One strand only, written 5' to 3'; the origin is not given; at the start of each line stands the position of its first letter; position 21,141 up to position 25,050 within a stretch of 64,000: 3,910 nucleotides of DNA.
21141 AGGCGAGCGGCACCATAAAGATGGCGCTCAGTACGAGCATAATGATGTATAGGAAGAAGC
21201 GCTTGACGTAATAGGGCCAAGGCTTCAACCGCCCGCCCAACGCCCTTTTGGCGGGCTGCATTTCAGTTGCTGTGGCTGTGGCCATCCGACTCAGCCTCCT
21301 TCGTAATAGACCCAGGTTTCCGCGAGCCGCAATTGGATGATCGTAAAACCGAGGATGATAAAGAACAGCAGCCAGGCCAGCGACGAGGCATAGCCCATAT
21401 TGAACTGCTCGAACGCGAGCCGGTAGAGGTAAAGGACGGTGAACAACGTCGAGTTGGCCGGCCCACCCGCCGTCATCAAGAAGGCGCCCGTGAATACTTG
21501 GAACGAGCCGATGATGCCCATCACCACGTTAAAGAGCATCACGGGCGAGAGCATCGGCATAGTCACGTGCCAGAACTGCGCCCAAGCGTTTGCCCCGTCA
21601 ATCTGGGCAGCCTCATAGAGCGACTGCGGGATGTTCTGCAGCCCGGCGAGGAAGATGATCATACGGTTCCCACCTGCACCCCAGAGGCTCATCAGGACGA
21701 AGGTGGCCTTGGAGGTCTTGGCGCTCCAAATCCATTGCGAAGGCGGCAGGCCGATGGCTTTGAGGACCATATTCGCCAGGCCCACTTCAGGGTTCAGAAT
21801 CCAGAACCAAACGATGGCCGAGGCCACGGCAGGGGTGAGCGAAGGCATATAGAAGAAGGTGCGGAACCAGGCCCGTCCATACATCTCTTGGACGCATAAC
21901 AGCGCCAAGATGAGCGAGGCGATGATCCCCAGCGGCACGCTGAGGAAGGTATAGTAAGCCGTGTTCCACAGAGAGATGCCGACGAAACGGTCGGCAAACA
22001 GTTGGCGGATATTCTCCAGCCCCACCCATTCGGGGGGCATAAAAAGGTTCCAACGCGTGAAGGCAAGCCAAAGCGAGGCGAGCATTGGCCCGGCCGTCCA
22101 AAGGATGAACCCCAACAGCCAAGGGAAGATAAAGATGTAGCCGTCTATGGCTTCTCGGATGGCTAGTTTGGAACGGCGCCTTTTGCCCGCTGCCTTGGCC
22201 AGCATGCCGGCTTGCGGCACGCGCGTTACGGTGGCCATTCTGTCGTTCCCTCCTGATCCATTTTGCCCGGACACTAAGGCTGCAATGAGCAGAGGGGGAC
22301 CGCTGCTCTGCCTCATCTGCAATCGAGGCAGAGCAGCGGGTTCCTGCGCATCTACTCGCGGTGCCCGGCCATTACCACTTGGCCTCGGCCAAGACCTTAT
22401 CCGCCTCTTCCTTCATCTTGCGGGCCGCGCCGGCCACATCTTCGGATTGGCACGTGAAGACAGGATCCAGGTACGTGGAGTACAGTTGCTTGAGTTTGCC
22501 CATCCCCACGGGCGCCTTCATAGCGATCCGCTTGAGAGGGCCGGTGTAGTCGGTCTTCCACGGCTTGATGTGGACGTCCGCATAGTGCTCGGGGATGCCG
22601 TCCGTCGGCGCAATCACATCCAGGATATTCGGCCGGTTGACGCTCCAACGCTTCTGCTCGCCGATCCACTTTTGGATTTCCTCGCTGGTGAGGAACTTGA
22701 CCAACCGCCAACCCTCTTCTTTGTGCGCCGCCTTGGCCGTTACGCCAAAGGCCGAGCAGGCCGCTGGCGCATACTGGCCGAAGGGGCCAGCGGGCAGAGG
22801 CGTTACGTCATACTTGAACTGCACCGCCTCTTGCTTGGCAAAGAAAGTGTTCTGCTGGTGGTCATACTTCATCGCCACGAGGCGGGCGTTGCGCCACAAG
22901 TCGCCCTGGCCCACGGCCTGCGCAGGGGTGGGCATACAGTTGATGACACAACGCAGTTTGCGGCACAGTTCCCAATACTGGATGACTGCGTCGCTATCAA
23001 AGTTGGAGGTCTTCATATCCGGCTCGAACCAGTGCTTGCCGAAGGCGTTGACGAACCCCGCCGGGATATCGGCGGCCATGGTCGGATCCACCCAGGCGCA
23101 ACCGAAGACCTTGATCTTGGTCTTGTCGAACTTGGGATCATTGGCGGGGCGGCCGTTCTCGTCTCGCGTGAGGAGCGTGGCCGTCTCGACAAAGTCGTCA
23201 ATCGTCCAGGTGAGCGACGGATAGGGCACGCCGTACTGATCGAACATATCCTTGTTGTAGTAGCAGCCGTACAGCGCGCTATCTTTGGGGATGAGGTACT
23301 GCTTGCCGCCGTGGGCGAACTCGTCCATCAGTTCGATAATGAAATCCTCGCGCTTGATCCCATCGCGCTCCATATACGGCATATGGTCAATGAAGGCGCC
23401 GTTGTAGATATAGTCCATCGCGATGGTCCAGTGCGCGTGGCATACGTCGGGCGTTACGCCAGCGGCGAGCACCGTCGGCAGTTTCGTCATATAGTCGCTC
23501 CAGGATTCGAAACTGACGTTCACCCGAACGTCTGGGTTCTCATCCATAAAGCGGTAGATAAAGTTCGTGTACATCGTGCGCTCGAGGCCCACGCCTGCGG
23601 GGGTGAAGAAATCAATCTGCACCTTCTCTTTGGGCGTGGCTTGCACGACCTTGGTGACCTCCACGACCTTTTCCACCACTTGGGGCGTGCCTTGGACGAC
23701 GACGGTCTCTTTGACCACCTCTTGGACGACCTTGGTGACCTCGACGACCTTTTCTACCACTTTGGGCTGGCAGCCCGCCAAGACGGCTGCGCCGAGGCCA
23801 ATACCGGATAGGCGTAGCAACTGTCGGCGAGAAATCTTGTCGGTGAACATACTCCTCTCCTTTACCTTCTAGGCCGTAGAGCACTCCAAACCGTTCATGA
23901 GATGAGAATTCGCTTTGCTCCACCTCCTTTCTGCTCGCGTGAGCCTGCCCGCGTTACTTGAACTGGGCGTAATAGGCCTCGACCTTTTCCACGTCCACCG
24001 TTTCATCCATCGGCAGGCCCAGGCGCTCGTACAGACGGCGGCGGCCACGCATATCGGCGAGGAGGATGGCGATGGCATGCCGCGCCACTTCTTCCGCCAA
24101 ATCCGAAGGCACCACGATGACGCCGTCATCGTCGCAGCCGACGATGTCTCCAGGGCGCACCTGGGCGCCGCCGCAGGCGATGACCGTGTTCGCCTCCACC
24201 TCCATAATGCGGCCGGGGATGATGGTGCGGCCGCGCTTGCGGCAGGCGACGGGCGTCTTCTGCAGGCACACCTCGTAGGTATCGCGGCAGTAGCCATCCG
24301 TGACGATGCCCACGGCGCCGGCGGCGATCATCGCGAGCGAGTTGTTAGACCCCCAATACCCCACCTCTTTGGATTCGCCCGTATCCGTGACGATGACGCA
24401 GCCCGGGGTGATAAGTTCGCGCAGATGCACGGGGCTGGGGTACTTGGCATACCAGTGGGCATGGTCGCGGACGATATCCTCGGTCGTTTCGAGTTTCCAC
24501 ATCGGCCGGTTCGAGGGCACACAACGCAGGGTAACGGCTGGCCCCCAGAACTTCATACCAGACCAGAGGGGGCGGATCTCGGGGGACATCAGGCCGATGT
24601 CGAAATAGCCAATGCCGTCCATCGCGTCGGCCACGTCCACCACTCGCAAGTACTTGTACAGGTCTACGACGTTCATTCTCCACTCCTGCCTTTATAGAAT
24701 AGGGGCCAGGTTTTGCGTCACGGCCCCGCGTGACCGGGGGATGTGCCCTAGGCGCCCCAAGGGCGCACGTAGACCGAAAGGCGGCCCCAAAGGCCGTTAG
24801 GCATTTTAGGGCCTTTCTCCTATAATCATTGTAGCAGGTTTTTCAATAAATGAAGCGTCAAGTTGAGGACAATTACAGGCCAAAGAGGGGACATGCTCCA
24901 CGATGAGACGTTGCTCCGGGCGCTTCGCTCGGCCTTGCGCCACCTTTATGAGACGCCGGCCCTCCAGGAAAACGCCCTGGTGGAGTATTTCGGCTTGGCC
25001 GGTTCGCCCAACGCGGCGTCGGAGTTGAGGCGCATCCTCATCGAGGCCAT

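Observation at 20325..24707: Shared 16-nt motif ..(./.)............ just upstream of two sugar-acid-island genes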

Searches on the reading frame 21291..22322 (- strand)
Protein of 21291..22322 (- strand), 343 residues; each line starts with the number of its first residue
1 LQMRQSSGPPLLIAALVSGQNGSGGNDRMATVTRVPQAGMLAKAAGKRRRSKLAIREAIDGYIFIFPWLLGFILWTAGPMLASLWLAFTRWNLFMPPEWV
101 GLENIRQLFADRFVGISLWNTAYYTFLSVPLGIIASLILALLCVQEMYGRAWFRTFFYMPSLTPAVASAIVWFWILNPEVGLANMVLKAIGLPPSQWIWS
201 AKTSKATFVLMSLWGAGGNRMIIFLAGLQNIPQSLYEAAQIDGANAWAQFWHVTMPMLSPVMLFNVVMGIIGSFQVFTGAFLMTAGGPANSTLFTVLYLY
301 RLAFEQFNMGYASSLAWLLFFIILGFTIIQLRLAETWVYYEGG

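Call 9: search_protein_families(library=pfam, proteins=[window:21291-22322:-])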
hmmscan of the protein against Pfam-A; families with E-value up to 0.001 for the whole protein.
window:21291-22322:- (343 aa): 1 family
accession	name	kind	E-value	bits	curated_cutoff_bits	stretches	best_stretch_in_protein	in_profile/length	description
PF00528.27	BPD_transp_1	-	8e-16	58.7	26.4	1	132-328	1-173/184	Binding-protein-dependent transport system inner membrane component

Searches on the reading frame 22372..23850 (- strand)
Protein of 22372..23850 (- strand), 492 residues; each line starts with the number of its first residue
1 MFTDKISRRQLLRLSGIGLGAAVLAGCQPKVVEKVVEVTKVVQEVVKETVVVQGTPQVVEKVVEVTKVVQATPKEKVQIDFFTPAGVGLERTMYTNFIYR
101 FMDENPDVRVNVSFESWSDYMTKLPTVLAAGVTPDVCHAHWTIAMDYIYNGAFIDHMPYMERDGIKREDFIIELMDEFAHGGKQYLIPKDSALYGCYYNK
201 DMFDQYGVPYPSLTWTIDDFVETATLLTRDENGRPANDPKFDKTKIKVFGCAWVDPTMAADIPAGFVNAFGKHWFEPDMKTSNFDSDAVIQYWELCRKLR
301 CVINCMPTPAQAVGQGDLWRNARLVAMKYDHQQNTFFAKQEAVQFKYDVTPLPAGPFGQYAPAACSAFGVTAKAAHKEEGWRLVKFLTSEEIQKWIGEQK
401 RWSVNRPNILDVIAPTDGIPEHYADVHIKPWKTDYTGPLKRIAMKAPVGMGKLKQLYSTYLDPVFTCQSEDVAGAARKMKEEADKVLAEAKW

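Call 9: search_protein_families(library=pfam, proteins=[window:22372-23850:-])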
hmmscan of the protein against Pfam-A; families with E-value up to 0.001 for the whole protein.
window:22372-23850:- (492 aa): 2 families
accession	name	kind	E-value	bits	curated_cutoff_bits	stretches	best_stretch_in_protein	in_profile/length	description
PF01547.30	SBP_bac_1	-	2.1e-27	97.4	26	1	97-394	14-307/307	Bacterial extracellular solute-binding protein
PF13416.11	SBP_bac_8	-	8.4e-17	62.3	27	1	100-405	5-262/279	Bacterial extracellular solute-binding protein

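Call 15: find_related_loci(query=window:22372-23850:-, collection=genome_contigs, flank=10000)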
Query window:22372-23850:- (492 aa) in genome_contigs; peptide patterns used: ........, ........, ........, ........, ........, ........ (x = any residue, [..] = any of these).
115 stretches matched a pattern; 12 encode a relative of the query (tblastn E <= 1e-3); 12 distinct loci.
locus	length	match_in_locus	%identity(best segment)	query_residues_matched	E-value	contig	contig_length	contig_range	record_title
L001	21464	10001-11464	78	1-490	0e+0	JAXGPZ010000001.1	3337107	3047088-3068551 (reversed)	MAG: Anaerolineae bacterium isolate AnMBR.bin314 bin314_1, whole genome shotgun sequence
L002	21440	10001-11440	77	1-490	0e+0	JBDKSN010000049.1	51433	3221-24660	MAG: Anaerolineales bacterium isolate 6_bin.186 c_000000406547, whole genome shotgun sequence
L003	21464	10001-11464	77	1-490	0e+0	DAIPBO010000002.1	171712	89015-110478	MAG TPA_asm: Chloroflexota bacterium isolate CTOTU19791 NODE_37_length_171712_cov_8.111175, whole genome shotgun sequenc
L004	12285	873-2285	55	1-492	0e+0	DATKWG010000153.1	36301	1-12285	MAG TPA_asm: Anaerolineae bacterium isolate SMAG_U14156 k141_4260951, whole genome shotgun sequence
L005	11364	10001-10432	27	94-232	3e-14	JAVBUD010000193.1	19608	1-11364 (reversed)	MAG: Eubacteriales bacterium isolate EPI_MAG_00269 c_000002074210, whole genome shotgun sequence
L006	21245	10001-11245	24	70-488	7e-15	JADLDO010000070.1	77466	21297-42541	MAG: Caldilineaceae bacterium isolate SJ28 c_000001652366, whole genome shotgun sequence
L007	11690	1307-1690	33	93-221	1e-11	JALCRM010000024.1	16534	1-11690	MAG: Lachnospiraceae bacterium isolate UW_MP_LCO5_1 Ga0455772_0001306, whole genome shotgun sequence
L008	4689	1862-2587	20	101-343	9e-7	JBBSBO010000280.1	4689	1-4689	MAG: Caldilineales bacterium isolate La6_metabat2.149 La6_metabat2.149_K_1355174_L_4689_cov_13.0000, whole genome shotgu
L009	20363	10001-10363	29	97-221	3e-6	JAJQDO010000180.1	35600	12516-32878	MAG: Clostridiales bacterium isolate MI.10_7 NODE_248_length_35600_cov_7.121677, whole genome shotgun sequence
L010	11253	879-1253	26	98-223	5e-5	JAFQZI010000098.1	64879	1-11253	MAG: Oscillospiraceae bacterium isolate RGIG2288 Goat_Duodenum-5__c288430, whole genome shotgun sequence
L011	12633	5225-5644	26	85-227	6e-5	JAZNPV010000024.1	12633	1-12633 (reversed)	MAG: Faecousia sp. isolate T1900044831_TS20190297.MAGScoT_cleanbin_000022 SGB_2895_k141_1175920, whole genome shotgun se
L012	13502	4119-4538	26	85-227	8e-5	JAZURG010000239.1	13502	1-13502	MAG: Faecousia sp. isolate T1900044852_TS20190318.MAGScoT_cleanbin_000042 SGB_3033_k141_2101958, whole genome shotgun se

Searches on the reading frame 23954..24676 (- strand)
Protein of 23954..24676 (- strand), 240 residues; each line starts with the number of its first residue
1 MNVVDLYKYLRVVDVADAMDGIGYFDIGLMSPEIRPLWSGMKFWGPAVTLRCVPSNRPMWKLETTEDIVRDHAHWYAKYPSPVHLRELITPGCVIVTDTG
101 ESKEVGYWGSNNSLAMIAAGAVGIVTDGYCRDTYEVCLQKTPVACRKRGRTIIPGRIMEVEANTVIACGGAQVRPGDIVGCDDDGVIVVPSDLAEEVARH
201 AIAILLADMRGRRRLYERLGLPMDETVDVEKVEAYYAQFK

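Call 9: search_protein_families(library=pfam, proteins=[window:23954-24676:-])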
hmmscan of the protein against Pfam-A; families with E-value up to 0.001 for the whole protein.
window:23954-24676:- (240 aa): 1 family
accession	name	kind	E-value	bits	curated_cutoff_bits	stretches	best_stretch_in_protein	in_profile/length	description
PF03737.21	RraA-like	-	1.1e-25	91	24.5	1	14-188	3-152/152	Aldolase/RraA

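Call 28: find_encoding_contigs(protein=window:23954-24676:-, flank=10000, max_places=10)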
Protein window:23954-24676:- (240 aa): 2 contigs read that carry it; 2 places shown.
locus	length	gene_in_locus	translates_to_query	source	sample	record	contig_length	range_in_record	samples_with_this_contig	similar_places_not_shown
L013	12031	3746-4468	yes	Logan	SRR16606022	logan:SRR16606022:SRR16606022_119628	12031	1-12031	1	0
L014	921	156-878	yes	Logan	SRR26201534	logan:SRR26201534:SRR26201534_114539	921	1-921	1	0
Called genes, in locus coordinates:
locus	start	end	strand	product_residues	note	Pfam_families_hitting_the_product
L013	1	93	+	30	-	?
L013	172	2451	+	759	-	PF00512:HisKA, PF02518:HATPase_c, PF00072:Response_reg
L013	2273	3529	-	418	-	PF00072:Response_reg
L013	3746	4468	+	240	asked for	PF03737:RraA-like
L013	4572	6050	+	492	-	PF01547:SBP_bac_1, PF13416:SBP_bac_8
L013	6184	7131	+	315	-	PF00528:BPD_transp_1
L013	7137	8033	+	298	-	PF00528:BPD_transp_1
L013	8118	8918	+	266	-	PF00106:adh_short, PF08659:KR, PF13561:adh_short_C2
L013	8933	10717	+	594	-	PF16586:DUF5060, PF13204:Apiosidase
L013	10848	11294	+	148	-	-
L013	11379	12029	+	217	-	?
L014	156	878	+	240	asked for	PF03737:RraA-like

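Call 38: find_homologous_proteins(query=window:23954-24676:-, max_evalue=1e-90)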
Query window:23954-24676:- (240 aa): 1043 proteins with E <= 1e-90 among 2738 candidates; the best 120 are listed.
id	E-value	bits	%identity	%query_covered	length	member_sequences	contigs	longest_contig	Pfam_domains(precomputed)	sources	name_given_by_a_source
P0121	2.6e-157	540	98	100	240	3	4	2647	PF03737.22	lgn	-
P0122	8.9e-137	472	83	100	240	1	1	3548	PF03737.22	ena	-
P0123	1.4e-136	472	82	100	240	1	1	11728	PF03737.22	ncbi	-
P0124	1.6e-135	468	84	100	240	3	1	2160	PF03737.22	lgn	-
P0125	2.3e-134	464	84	100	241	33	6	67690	PF03737.22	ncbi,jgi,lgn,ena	-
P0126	3.4e-134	464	81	100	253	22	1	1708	PF03737.22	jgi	jgi:regulator of RNase E activity RraA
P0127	1.3e-132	459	81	100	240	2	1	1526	PF03737.22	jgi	jgi:4-hydroxy-4-methyl-2-oxoglutarate aldolase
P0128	2.6e-131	454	80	100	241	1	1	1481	PF03737.22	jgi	jgi:4-hydroxy-4-methyl-2-oxoglutarate aldolase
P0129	1.1e-130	452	79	100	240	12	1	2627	PF03737.22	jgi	-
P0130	1.9e-129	448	79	100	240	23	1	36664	PF03737.22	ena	-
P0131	2.9e-128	444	78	100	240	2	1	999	PF03737.22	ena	-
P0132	4.4e-127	441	76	100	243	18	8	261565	PF03737.22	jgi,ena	-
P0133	1.6e-126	439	77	100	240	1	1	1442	PF03737.22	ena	-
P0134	2.5e-126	438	77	100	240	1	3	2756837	PF03737.22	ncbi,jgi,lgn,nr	ncbi:MAG: RraA family protein [Anaerolineae bacterium]|jgi:4-hydroxy-4-methyl-2-oxoglutarate aldolas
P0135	1.5e-125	436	76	100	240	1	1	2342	PF03737.22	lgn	-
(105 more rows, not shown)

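Call 39: find_encoding_contigs(protein=P0121, flank=10000, max_places=10)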
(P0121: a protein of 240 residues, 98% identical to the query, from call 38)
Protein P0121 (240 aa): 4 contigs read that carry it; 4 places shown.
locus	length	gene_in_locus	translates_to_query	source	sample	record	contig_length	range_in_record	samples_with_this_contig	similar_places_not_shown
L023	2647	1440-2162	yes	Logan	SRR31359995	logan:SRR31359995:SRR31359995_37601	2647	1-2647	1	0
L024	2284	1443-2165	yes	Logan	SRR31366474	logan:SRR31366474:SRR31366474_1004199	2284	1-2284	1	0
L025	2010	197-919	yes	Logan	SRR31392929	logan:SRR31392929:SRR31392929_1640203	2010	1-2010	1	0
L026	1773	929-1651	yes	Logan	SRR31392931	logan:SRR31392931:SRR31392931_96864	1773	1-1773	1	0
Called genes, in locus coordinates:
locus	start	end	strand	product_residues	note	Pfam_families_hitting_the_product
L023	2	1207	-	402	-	?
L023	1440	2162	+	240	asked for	PF03737:RraA-like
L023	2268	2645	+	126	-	?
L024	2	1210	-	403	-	?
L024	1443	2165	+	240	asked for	PF03737:RraA-like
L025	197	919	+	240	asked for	PF03737:RraA-like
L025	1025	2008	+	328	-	?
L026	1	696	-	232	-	?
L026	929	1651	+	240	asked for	PF03737:RraA-like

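Call 40: find_encoding_contigs(protein=P0125, flank=6000, max_places=6)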
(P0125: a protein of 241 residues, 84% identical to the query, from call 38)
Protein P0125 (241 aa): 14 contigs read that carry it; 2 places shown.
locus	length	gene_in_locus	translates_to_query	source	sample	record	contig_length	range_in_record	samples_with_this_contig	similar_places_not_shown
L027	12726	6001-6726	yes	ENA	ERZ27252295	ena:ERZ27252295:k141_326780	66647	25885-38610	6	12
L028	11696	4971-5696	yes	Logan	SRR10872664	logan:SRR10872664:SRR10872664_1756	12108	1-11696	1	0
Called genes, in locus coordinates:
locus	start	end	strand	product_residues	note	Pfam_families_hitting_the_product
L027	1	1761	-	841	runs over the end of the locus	PF28530:DUF8426, PF00004:AAA, PF07728:AAA_5, PF13401:AAA_22 (weak), PF28529:McrB_lid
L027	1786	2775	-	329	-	PF01869:BcrAD_BadFG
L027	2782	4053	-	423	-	PF02056:Glyco_hydro_4, PF11975:Glyco_hydro_4C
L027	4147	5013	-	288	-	-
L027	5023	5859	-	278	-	PF00135:COesterase, PF20434:BD-FAE, PF07859:Abhydrolase_3, PF00326:Peptidase_S9, PF08386:Abhydrolase_4 (weak)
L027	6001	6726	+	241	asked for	PF03737:RraA-like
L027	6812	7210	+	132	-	PF03479:PCC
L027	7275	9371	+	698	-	PF01408:GFO_IDH_MocA, PF03807:F420_oxidored (weak), PF02894:GFO_IDH_MocA_C (faint), PF22725:GFO_IDH_MocA_C3, PF00248:Aldo_ket_red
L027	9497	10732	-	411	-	PF00089:Trypsin, PF13365:Trypsin_2, PF17820:PDZ_6 (faint), PF00595:PDZ (faint), PF13180:PDZ_2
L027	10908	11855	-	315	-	PF26233:NicX (weak), PF02073:Peptidase_M29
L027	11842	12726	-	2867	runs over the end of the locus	PF10091:Glycoamylase, PF06165:GH94_b-supersand, PF17167:Glyco_hydro_94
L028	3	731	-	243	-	?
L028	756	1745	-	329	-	PF01869:BcrAD_BadFG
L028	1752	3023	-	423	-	PF02056:Glyco_hydro_4, PF11975:Glyco_hydro_4C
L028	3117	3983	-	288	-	-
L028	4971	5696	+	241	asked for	PF03737:RraA-like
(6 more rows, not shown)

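Call 41: find_encoding_contigs(protein=P0124, flank=6000, max_places=4)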
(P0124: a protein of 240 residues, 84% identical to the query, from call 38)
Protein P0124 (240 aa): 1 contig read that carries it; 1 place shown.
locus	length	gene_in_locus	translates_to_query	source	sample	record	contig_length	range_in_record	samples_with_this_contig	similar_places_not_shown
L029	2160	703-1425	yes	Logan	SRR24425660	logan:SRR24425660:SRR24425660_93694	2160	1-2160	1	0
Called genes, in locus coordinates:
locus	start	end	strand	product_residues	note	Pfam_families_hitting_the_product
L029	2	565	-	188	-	?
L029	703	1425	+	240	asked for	PF03737:RraA-like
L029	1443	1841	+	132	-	PF03479:PCC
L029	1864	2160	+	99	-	?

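Call 42: find_encoding_contigs(protein=P0122, flank=6000, max_places=4)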
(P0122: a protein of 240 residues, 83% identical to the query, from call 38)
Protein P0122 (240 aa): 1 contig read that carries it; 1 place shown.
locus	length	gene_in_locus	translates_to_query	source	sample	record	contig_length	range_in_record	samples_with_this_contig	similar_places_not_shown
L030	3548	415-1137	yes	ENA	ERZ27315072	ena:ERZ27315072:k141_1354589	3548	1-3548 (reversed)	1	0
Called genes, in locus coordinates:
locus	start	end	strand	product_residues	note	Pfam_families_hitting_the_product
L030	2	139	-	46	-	?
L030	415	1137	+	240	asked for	PF03737:RraA-like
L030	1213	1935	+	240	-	PF03737:RraA-like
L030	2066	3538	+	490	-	PF01547:SBP_bac_1, PF13416:SBP_bac_8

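Call 55: search_protein_families(library=ncbifam, proteins=[window:23954-24676:-], max_evalue=0.01)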
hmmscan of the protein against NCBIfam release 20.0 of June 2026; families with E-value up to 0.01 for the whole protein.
window:23954-24676:- (240 aa): 9 families
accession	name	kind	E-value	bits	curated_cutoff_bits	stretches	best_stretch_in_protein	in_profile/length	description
NF006093.0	PRK08245.1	subfamily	2.2e-28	99.3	208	1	40-202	46-198/240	hypothetical protein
NF009399.0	PRK12764.1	equivalog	1.1e-22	80.8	444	1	34-203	301-458/501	fumarylacetoacetate hydrolase family protein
NF005442.0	PRK07028.1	equivalog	2.3e-21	75.9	593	1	81-215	279-411/430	bifunctional hexulose-6-phosphate synthase/ribonuclease regulator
NF006731.0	PRK09262.1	equivalog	3.4e-21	75.8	179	2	87-221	77-211/229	4-carboxy-4-hydroxy-2-oxoadipate aldolase/oxaloacetate decarboxylase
TIGR02798.1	ligK_PcmE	equivalog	1.4e-18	67.3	304.5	2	87-221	71-205/222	4-carboxy-4-hydroxy-2-oxoadipate aldolase/oxaloacetate decarboxylase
NF004850.0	PRK06201.1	subfamily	1.9e-14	53.7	231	1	88-202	77-190/222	hypothetical protein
NF006875.0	PRK09372.1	equivalog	2e-07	30.9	136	1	91-194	57-159/161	ribonuclease E activity regulator RraA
TIGR01935.1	NOT-MenG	subfamily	1.8e-06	27.8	123.8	1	91-189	53-150/150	RraA family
NF009134.0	PRK12487.1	equivalog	7.2e-05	22.6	196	1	92-193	58-158/161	putative 4-hydroxy-4-methyl-2-oxoglutarate aldolase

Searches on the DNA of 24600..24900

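Call 67: search_rna_families(source=window, start=24600, end=24900, threshold=evalue, max_evalue=1)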
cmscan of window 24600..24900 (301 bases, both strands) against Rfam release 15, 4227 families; matches with E-value up to 1: 3.
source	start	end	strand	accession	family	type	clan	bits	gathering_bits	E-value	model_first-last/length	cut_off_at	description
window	24615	24635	-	RF01109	SBRMV1_UPD-PKd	Cis-reg;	-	17.6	33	0.98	1-21/21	no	Pseudoknot of upstream pseudoknot domain (UPD) of the 3'UTR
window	24699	24758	+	RF03090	lysM-Actino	Cis-reg;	-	16.9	153.8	0.04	1-215/215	no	lysM-Actino RNA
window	24686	24766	-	RF00970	mir-648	Gene; miRNA;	-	16.9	84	0.76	1-84/84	no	mir-648 microRNA precursor family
